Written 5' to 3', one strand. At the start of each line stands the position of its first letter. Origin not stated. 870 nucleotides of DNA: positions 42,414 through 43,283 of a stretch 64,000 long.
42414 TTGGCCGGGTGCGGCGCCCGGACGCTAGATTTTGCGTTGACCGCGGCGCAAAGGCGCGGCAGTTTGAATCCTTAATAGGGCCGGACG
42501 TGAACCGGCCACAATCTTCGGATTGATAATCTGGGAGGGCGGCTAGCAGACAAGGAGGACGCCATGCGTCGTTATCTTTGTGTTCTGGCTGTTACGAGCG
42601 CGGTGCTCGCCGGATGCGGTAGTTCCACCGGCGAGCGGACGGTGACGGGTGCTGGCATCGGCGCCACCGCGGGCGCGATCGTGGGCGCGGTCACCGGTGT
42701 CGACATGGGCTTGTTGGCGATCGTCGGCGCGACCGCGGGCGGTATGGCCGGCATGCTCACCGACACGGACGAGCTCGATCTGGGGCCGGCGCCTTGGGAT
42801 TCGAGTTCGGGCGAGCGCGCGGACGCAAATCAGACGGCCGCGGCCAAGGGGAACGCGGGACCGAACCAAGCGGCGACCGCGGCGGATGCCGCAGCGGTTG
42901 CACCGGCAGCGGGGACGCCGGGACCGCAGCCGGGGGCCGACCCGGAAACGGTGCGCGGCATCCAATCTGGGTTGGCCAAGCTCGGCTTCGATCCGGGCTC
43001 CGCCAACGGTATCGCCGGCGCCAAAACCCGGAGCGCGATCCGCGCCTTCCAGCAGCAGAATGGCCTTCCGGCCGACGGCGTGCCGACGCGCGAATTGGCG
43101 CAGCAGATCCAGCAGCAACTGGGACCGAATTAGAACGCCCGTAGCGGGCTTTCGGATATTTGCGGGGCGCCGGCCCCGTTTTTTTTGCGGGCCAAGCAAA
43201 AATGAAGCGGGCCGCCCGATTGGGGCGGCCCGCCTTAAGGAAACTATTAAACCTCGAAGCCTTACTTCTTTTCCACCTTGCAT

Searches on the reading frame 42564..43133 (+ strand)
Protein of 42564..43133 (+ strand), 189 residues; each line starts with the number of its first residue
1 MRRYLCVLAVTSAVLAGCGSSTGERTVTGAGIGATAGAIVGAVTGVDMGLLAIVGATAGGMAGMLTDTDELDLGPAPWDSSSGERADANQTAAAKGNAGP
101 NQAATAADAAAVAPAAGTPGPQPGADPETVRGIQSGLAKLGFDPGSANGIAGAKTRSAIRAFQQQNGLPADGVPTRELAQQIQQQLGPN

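Call 54: search_protein_families(library=pfam, proteins=[window:42564-43133:+], max_evalue=0.00001)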
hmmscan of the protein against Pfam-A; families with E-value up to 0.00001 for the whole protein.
window:42564-43133:+ (189 aa): 1 family
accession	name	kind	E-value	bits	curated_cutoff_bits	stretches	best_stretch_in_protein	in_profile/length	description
PF01471.23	PG_binding_1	-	1.1e-16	61.2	23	1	128-181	3-56/57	Putative peptidoglycan binding domain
